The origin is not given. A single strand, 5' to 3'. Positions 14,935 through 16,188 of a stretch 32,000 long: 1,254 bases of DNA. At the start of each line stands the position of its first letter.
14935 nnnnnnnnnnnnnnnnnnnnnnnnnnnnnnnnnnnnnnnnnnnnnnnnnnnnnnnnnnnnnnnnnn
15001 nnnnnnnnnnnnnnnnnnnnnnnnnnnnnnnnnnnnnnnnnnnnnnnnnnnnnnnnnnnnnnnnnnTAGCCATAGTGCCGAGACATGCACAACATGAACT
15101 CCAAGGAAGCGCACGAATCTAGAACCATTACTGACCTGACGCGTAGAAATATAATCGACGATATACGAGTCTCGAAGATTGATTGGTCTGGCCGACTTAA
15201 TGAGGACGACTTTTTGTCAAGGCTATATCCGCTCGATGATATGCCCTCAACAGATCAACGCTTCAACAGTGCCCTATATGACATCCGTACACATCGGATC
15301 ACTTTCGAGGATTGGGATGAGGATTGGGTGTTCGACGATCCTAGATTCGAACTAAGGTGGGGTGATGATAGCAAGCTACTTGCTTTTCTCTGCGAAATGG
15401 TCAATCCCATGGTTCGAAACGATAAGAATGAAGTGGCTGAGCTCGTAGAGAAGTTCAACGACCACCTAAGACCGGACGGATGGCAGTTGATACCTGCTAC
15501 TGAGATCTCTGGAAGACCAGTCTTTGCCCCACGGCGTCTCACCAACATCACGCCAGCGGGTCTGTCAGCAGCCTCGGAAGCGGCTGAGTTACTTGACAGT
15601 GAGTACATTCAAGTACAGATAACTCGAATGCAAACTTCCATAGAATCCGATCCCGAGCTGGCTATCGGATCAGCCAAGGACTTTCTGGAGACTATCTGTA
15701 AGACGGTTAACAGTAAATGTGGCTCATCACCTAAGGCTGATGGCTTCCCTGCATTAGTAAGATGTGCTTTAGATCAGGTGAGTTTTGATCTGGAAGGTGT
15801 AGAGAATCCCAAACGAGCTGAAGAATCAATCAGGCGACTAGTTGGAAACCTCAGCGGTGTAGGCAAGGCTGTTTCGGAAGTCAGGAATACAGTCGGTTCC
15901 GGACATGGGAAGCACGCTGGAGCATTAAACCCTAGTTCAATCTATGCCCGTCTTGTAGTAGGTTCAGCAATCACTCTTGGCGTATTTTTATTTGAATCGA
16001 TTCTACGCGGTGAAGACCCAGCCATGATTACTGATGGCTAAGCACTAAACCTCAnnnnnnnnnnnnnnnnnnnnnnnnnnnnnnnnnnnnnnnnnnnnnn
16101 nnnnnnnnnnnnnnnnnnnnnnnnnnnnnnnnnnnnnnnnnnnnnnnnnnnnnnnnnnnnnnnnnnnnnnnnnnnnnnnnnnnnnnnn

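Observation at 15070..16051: Unameliorated low-GC single-gene islet encoding an AbiJ-NTD + Abi_C/HEPN abortive-infection-type protein between two convergent core genes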

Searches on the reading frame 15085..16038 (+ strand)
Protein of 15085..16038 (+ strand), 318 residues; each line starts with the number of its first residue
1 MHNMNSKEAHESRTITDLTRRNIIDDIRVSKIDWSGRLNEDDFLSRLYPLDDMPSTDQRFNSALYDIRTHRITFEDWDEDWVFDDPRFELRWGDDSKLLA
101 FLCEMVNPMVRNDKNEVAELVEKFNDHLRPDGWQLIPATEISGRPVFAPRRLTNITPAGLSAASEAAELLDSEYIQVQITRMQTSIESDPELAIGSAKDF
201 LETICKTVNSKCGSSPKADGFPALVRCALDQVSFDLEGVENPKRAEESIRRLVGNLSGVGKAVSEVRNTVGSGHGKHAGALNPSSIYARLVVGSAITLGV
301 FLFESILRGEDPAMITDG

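Call 5: search_protein_families(library=pfam, proteins=[window:15085-16038:+], max_evalue=1)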
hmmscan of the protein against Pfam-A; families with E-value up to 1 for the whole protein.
window:15085-16038:+ (318 aa): 2 families
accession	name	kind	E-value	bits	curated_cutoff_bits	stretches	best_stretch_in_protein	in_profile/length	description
PF18860.6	AbiJ_NTD3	-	2.5e-52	177.1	32.5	1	15-181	2-167/167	AbiJ N-terminal domain 3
PF14355.11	Abi_C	-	8.1e-13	48.7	24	1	224-304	3-83/83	Abortive infection C-terminus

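Call 6: search_protein_families(library=padloc, proteins=[window:15085-16038:+], max_evalue=1)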
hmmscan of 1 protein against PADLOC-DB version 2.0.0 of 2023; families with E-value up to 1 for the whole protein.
window:15085-16038:+ (318 aa): 2 families
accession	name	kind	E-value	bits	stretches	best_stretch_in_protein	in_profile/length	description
PDLC02347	AbiJ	-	1.5e-07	29.4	1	107-303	91-274/281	AbiJ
PDLC04240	PDC-M01A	-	0.0026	14.4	1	41-129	35-123/639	-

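Call 11: find_homologous_proteins(query=window:15085-16038:+)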
Query window:15085-16038:+ (318 aa): 561 proteins with E <= 0.001 among 2695 candidates; the best 120 are listed.
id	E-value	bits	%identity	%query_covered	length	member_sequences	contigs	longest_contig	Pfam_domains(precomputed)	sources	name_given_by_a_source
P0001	2.2e-208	709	100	99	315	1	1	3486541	PF14355.13,PF18860.8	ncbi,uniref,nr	ncbi:abortive infection family protein [Mucisphaera calidilacus]|uniref:Abortive infection protein-l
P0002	1.7e-126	440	61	99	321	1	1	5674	PF14355.13,PF18860.8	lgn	-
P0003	3.9e-118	413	60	97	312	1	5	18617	PF14355.13,PF18860.8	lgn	-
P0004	3.9e-99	350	55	93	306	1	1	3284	PF14355.13,PF18860.8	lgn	-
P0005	7.9e-90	320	50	93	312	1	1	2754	PF14355.13,PF18860.8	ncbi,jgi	jgi:hypothetical protein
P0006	1.1e-89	319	52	92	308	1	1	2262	PF14355.13,PF18860.8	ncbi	-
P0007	2.2e-89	318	48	93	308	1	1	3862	PF14355.13,PF18860.8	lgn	-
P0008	1.2e-88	316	50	96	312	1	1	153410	PF14355.13,PF18860.8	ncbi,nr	ncbi:MAG: abortive infection family protein [Phycisphaerae bacterium]|nr:abortive infection family p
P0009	4.2e-87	311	48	93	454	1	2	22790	PF14355.13,PF18860.8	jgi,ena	-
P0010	7.6e-87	310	49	92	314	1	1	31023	PF14355.13,PF18860.8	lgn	-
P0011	3.0e-86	308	48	92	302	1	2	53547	PF14355.13,PF18860.8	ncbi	-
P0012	1.4e-85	306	49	92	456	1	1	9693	PF14355.13,PF18860.8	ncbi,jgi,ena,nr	ncbi:MAG: abortive infection family protein [Rhodopirellula sp.]|nr:abortive infection family protei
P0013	2.6e-85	305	50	92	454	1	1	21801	PF14355.13,PF18860.8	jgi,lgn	jgi:hypothetical protein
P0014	6.6e-85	303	48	94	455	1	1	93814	PF14355.13,PF18860.8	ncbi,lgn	ncbi:MAG: abortive infection family protein [Phycisphaerae bacterium]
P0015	1.0e-84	303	49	94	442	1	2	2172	PF14355.13,PF18860.8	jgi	-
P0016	3.5e-84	301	47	93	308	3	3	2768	PF14355.13,PF18860.8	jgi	-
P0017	6.0e-84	300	49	94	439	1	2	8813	PF14355.13,PF18860.8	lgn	-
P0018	3.1e-83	298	48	95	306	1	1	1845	PF14355.13,PF18860.8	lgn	-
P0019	7.5e-83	297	46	93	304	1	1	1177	PF14355.13,PF18860.8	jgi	-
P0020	7.6e-83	297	47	94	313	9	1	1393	PF14355.13,PF18860.8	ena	-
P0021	1.1e-82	296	49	94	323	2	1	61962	PF14355.13,PF18860.8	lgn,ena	-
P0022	1.1e-82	296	48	92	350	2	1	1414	PF14355.13,PF18860.8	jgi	jgi:hypothetical protein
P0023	1.9e-81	292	48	94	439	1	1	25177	PF14355.13,PF18860.8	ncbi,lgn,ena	-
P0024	2.6e-81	292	49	94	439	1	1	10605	PF14355.13,PF18860.8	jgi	-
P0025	3.1e-81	291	48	94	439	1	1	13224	PF14355.13,PF18860.8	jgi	-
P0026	4.5e-81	291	46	92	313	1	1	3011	PF14355.13,PF18860.8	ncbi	-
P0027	6.2e-81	290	48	94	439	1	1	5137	PF14355.13,PF18860.8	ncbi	-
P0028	7.6e-81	290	47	94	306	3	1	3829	PF14355.13,PF18860.8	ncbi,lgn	-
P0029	8.5e-81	290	49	92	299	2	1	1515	PF14355.13,PF18860.8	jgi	jgi:hypothetical protein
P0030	8.9e-81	290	47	95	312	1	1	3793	PF14355.13,PF18860.8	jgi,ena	-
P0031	1.4e-80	289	49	92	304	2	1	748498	PF14355.13,PF18860.8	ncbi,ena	-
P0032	1.6e-80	289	48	92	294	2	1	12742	PF14355.13,PF18860.8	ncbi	-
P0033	1.9e-80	289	47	94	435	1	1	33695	PF14355.13,PF18860.8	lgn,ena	-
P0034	2.2e-80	289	48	94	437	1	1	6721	PF14355.13,PF18860.8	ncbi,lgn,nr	ncbi:MAG: abortive infection family protein [Planctomycetes bacterium]|nr:abortive infection family 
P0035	2.6e-80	288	47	94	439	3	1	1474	PF14355.13,PF18860.8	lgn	-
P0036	3.1e-80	288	48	92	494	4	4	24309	PF14355.13,PF18860.8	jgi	-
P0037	9.7e-80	286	46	92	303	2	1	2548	PF14355.13,PF18860.8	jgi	jgi:hypothetical protein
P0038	1.5e-79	286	48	92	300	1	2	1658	PF14355.13,PF18860.8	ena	-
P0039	2.3e-79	285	48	94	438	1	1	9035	PF14355.13,PF18860.8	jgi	-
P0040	3.4e-79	285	48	92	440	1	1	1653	PF14355.13,PF18860.8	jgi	jgi:hypothetical protein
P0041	3.5e-79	285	47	91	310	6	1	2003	PF14355.13,PF18860.8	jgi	jgi:hypothetical protein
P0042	4.7e-79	284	45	92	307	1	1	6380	PF14355.13,PF18860.8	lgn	-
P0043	4.9e-79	284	47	94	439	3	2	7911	PF14355.13,PF18860.8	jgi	jgi:hypothetical protein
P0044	4.9e-79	284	46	92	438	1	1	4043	PF14355.13,PF18860.8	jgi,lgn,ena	-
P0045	5.6e-79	284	46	94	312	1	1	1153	PF14355.13,PF18860.8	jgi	jgi:hypothetical protein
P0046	6.1e-79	284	46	96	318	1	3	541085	PF14355.13,PF18860.8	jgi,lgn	jgi:hypothetical protein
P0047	6.6e-79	284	48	92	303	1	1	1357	PF14355.13,PF18860.8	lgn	-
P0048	7.4e-79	284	47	94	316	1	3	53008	PF14355.13,PF18860.8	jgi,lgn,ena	-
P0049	1.3e-78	283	48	92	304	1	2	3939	PF14355.13,PF18860.8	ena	-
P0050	1.4e-78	283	45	92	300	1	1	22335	PF14355.13,PF18860.8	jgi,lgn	-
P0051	1.6e-78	282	47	96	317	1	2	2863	PF14355.13,PF18860.8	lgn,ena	-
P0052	1.7e-78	282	46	93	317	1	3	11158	PF14355.13,PF18860.8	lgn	-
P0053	2.1e-78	282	48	92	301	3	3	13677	PF14355.13,PF18860.8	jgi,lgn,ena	-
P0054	3.4e-78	281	48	92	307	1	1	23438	PF14355.13,PF18860.8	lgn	-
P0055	4.1e-78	281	46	94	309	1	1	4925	PF14355.13,PF18860.8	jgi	jgi:hypothetical protein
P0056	5.8e-78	281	46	92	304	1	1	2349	PF14355.13,PF18860.8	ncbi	-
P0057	6.3e-78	280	46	93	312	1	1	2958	PF14355.13,PF18860.8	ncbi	-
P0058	6.8e-78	280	46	94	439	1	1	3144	PF14355.13,PF18860.8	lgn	-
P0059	7.7e-78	280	47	92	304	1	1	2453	PF14355.13,PF18860.8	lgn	-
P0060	1.1e-77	280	47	94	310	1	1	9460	PF14355.13,PF18860.8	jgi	jgi:hypothetical protein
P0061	2.2e-77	279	47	94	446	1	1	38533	PF14355.13,PF18860.8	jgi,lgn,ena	-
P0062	3.0e-77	278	47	92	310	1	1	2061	PF14355.13,PF18860.8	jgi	jgi:hypothetical protein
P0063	3.2e-77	278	46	92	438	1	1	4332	PF14355.13,PF18860.8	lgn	-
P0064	6.3e-77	277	46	92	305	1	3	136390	PF14355.13,PF18860.8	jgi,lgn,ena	-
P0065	7.0e-77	277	48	92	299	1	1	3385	PF14355.13,PF18860.8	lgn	-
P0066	7.1e-77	277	47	92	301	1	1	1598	PF14355.13,PF18860.8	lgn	-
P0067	9.4e-77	277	48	92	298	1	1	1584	PF14355.13,PF18860.8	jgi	jgi:hypothetical protein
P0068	1.0e-76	277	46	92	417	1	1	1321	PF14355.13,PF18860.8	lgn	-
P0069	1.1e-76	276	47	93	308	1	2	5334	PF14355.13,PF18860.8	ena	-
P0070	1.4e-76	276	46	92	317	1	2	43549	PF14355.13,PF18860.8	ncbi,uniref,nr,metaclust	ncbi:hypothetical protein BE20_25005 [Sorangium cellulosum]|uniref:Abortive infection protein-like C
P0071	1.4e-76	276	49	92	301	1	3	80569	PF14355.13,PF18860.8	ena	-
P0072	1.6e-76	276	45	93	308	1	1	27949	PF14355.13,PF18860.8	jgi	jgi:hypothetical protein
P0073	1.7e-76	276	46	92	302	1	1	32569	PF14355.13,PF18860.8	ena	-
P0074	1.9e-76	276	47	92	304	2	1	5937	PF14355.13,PF18860.8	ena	-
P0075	2.0e-76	276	46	93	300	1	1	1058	PF14355.13,PF18860.8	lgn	-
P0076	2.2e-76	275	46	92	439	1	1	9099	PF14355.13,PF18860.8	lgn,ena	-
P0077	2.2e-76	275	47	92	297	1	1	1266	PF14355.13,PF18860.8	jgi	jgi:hypothetical protein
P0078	2.3e-76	275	47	92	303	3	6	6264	PF14355.13,PF18860.8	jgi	jgi:hypothetical protein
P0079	2.4e-76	275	46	94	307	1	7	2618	PF14355.13,PF18860.8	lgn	-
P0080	2.7e-76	275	46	91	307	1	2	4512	PF14355.13,PF18860.8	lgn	-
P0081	3.4e-76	275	46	94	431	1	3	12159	PF14355.13,PF18860.8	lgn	-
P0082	3.6e-76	275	46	92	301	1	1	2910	PF14355.13,PF18860.8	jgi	jgi:hypothetical protein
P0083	3.7e-76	275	47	92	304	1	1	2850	PF14355.13,PF18860.8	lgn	-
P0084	3.9e-76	275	45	94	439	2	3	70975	PF14355.13,PF18860.8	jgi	jgi:hypothetical protein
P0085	4.0e-76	275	43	96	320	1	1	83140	PF14355.13,PF18860.8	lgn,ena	-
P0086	5.7e-76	274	46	92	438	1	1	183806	PF14355.13,PF18860.8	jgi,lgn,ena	-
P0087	8.3e-76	274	47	92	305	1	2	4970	PF14355.13,PF18860.8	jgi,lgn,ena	-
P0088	8.6e-76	273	44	92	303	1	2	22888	PF14355.13,PF18860.8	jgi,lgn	jgi:hypothetical protein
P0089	8.7e-76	273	46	92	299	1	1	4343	PF14355.13,PF18860.8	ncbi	ncbi:MAG: abortive infection family protein [Candidatus Zixiibacteriota bacterium]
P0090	1.7e-75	273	46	94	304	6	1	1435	PF14355.13,PF18860.8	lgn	-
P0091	1.8e-75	272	43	94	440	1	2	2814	PF14355.13,PF18860.8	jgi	-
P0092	2.1e-75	272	46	92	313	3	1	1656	PF14355.13,PF18860.8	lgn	-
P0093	2.1e-75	272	47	92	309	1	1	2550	PF14355.13,PF18860.8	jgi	jgi:hypothetical protein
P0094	3.1e-75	272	45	92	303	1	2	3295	PF14355.13,PF18860.8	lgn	-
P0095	3.6e-75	271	46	92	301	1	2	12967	PF14355.13,PF18860.8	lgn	-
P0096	3.7e-75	271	44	93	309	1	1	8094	PF14355.13,PF18860.8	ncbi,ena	-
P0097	3.9e-75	271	46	92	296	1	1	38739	PF14355.13,PF18860.8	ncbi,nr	ncbi:MAG: abortive infection family protein [Deltaproteobacteria bacterium]|nr:abortive infection fa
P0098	4.9e-75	271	46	92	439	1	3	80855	PF14355.13,PF18860.8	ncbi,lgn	-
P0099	6.0e-75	271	48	92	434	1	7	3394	PF14355.13,PF18860.8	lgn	-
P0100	6.1e-75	271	46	92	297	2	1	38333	PF14355.13,PF18860.8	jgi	jgi:hypothetical protein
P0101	8.9e-75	270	46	93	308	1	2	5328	PF14355.13,PF18860.8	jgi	-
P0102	8.9e-75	270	44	95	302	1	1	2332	PF14355.13,PF18860.8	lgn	-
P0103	1.4e-74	269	46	87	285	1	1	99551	PF14355.13,PF18860.8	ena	-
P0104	1.5e-74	269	45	92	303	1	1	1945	PF14355.13,PF18860.8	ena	-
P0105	1.8e-74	269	43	94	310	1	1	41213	PF14355.13,PF18860.8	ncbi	ncbi:MAG: abortive infection family protein [bacterium]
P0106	1.9e-74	269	44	92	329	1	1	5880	PF14355.13,PF18860.8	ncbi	-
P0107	2.0e-74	269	44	92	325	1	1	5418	PF14355.13,PF18860.8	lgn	-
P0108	2.0e-74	269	45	93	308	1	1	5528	PF14355.13,PF18860.8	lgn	-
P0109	2.7e-74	269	46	92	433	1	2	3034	PF14355.13,PF18860.8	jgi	-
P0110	3.0e-74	268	44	92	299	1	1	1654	PF14355.13,PF18860.8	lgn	-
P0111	3.3e-74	268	44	96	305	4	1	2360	PF14355.13,PF18860.8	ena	-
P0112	3.3e-74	268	46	92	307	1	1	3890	PF14355.13,PF18860.8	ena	-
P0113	3.5e-74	268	47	91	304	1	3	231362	PF14355.13,PF18860.8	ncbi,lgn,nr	ncbi:MAG: abortive infection family protein [Phycisphaerae bacterium]|nr:abortive infection family p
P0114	4.0e-74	268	43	94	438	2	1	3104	PF14355.13,PF18860.8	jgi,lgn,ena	-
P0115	4.7e-74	268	46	92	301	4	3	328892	PF14355.13,PF18860.8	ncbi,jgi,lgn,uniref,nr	ncbi:abortive infection family protein [Paraburkholderia aspalathi]|jgi:hypothetical protein|uniref:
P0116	5.1e-74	268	44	92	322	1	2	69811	PF14355.13,PF18860.8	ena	-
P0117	6.2e-74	267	44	95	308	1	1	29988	PF14355.13,PF18860.8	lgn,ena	-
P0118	6.3e-74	267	46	94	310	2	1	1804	PF14355.13,PF18860.8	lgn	-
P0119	6.3e-74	267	44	92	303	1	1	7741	PF14355.13,PF18860.8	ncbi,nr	ncbi:MAG TPA: abortive infection family protein [Desulfosporosinus sp.]|nr:abortive infection family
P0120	6.3e-74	267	44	95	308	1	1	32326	PF14355.13,PF18860.8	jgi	-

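Call 12: find_encoding_contigs(protein=window:15085-16038:+, flank=10000, max_places=6)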
Protein window:15085-16038:+ (318 aa): no gene with exactly this product is on record in the collection.

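Call 27: find_encoding_contigs(protein=P0003, flank=6000, max_places=2)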
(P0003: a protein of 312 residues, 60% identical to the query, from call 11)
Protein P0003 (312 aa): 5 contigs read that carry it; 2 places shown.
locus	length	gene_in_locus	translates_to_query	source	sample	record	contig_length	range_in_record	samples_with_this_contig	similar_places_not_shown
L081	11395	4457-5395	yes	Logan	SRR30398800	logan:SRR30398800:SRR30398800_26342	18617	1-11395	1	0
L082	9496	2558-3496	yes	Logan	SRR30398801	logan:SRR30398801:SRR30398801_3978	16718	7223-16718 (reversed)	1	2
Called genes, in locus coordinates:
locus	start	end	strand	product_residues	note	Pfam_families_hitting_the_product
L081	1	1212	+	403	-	?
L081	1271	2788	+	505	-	PF12161:HsdM_N, PF02384:N6_Mtase, PF01170:UPF0020 (weak), PF07669:Eco57I (weak)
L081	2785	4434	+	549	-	PF01420:Methylase_S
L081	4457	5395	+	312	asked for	PF18860:AbiJ_NTD3, PF14355:Abi_C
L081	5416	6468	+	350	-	PF28530:DUF8426, PF04471:Mrr_cat, PF22722:NA-iREase1 (weak)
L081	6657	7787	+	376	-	-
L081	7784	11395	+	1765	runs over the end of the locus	PF12770:CHAT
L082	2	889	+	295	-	?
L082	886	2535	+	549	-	PF01420:Methylase_S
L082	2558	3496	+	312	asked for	PF18860:AbiJ_NTD3, PF14355:Abi_C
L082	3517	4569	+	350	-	PF28530:DUF8426, PF04471:Mrr_cat, PF22722:NA-iREase1 (weak)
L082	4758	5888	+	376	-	-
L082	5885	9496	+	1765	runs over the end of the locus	PF12770:CHAT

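Call 28: find_encoding_contigs(protein=P0008, flank=6000, max_places=2)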
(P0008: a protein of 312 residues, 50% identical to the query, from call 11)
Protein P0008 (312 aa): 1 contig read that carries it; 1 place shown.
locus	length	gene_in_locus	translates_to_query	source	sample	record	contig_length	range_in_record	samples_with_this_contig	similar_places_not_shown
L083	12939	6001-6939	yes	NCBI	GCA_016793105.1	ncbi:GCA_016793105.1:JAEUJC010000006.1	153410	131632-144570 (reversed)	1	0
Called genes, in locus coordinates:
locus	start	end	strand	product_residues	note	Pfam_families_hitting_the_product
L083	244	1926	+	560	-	PF12161:HsdM_N, PF02384:N6_Mtase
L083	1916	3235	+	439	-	PF01420:Methylase_S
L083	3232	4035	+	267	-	-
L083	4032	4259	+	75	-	PF20293:MC6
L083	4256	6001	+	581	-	PF10088:DUF2326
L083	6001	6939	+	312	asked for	PF18860:AbiJ_NTD3, PF14355:Abi_C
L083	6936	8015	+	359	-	PF12358:DUF3644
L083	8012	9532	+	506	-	PF00078:RVT_1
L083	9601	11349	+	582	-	PF13289:SIR2_2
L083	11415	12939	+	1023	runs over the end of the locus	PF04313:HSDR_N, PF00270:DEAD (weak), PF04851:ResIII, PF18766:SWI2_SNF2, PF22679:T1R_D3-like, PF11867:T1RH-like_C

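Call 29: find_encoding_contigs(protein=P0002, flank=6000, max_places=2)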
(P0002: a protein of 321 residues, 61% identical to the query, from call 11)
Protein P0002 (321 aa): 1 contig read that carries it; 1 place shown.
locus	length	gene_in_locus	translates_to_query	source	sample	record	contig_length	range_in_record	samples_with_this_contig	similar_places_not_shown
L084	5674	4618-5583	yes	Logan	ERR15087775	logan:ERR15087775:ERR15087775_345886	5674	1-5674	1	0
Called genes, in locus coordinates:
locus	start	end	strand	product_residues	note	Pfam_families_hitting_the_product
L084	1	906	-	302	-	?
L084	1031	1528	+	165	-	-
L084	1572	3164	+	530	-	PF00342:PGI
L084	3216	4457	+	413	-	PF07075:NamZ_N, PF20732:NamZ_C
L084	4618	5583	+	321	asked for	PF18860:AbiJ_NTD3, PF14355:Abi_C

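Call 30: find_encoding_contigs(protein=P0014, flank=6000, max_places=1)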
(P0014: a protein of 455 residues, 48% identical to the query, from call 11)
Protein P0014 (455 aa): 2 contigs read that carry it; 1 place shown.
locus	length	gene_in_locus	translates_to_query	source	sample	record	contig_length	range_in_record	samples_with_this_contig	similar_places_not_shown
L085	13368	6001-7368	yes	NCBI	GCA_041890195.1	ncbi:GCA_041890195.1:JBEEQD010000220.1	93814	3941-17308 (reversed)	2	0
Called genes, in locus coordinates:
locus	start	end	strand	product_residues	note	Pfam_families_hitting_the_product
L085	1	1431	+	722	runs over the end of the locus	-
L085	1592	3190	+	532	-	PF12161:HsdM_N, PF02384:N6_Mtase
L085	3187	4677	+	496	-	PF17761:DUF1016_N, PF06250:YhcG_C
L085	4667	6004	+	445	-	PF01420:Methylase_S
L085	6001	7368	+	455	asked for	PF18860:AbiJ_NTD3, PF14355:Abi_C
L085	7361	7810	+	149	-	PF22398:DUF6978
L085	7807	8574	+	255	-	PF08861:DUF1828, PF08862:DUF1829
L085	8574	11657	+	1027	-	PF04313:HSDR_N, PF04851:ResIII, PF18766:SWI2_SNF2, PF22679:T1R_D3-like, PF11867:T1RH-like_C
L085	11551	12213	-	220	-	-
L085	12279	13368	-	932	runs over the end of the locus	PF13416:SBP_bac_8 (faint), PF01547:SBP_bac_1, PF00528:BPD_transp_1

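Call 31: find_encoding_contigs(protein=P0113, flank=6000, max_places=1)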
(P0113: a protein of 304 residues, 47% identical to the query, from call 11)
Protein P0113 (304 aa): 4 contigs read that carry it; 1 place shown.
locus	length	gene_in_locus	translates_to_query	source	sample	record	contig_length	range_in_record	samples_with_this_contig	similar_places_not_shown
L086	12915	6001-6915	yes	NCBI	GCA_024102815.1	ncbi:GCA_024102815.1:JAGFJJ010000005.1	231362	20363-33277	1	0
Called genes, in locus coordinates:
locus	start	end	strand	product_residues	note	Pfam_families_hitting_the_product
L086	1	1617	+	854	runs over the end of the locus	PF14522:Cytochrome_C7 (faint), PF14537:Cytochrom_c3_2 (faint)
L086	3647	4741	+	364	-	PF00132:Hexapep, PF14602:Hexapep_2 (faint), PF25084:LbH_EIF2B (faint), PF25087:GMPPB_C (faint), PF00132:Hexapep (weak), PF13720:Acetyltransf_11, PF18998:Flg_new_2 (faint)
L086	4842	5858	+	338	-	PF01408:GFO_IDH_MocA, PF22725:GFO_IDH_MocA_C3, PF02894:GFO_IDH_MocA_C (weak)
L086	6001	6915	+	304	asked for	PF18860:AbiJ_NTD3, PF14355:Abi_C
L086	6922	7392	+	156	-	PF00383:dCMP_cyt_deam_1, PF14437:MafB19-deam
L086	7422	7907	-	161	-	PF00903:Glyoxalase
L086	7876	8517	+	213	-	PF00472:RF-1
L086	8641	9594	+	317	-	PF10517:DM13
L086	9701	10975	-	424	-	-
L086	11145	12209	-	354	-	-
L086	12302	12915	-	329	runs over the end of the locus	-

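Call 32: find_encoding_contigs(protein=P0046, flank=6000, max_places=1)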
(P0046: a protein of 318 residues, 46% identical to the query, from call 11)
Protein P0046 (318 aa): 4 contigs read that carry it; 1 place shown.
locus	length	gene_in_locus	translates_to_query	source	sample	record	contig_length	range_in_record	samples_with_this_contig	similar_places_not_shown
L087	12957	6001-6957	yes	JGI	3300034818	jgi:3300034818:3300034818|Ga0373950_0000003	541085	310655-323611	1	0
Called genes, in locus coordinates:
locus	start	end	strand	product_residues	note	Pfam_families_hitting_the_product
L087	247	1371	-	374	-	PF04610:TrbL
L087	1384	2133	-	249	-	PF13605:DUF4141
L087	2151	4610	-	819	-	PF27097:VirB4_TrbE_N, PF03135:CagE_TrbE_VirB, PF01935:DUF87 (faint), PF19044:P-loop_TraG (weak)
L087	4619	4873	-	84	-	PF05101:VirB3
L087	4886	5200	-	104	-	PF04956:TrbC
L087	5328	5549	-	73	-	-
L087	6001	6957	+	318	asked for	PF18860:AbiJ_NTD3, PF14355:Abi_C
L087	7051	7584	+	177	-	-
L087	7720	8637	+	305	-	-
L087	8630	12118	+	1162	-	PF00270:DEAD, PF04851:ResIII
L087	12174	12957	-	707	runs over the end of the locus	PF00270:DEAD, PF00271:Helicase_C, PF22590:Cas3-like_C_2 (weak), PF19306:WHD_Lhr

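Call 33: find_encoding_contigs(protein=P0031, flank=6000, max_places=1)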
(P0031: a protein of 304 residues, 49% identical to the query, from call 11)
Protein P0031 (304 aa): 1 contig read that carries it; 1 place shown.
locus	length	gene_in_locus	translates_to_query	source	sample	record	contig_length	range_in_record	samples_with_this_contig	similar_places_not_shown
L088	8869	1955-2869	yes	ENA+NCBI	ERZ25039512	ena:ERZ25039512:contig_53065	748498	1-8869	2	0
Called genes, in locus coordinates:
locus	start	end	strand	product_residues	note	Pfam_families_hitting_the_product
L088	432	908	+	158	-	PF21984:DnaD_N (weak), PF13404:HTH_AsnC-type (faint), PF13730:HTH_36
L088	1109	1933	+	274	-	PF09509:Hypoth_Ymh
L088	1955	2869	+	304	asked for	PF18860:AbiJ_NTD3, PF14355:Abi_C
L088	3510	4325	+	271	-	PF08849:BrxA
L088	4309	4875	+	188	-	PF08747:BrxB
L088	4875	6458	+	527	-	-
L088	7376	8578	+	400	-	-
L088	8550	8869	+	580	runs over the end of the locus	PF03235:GmrSD_N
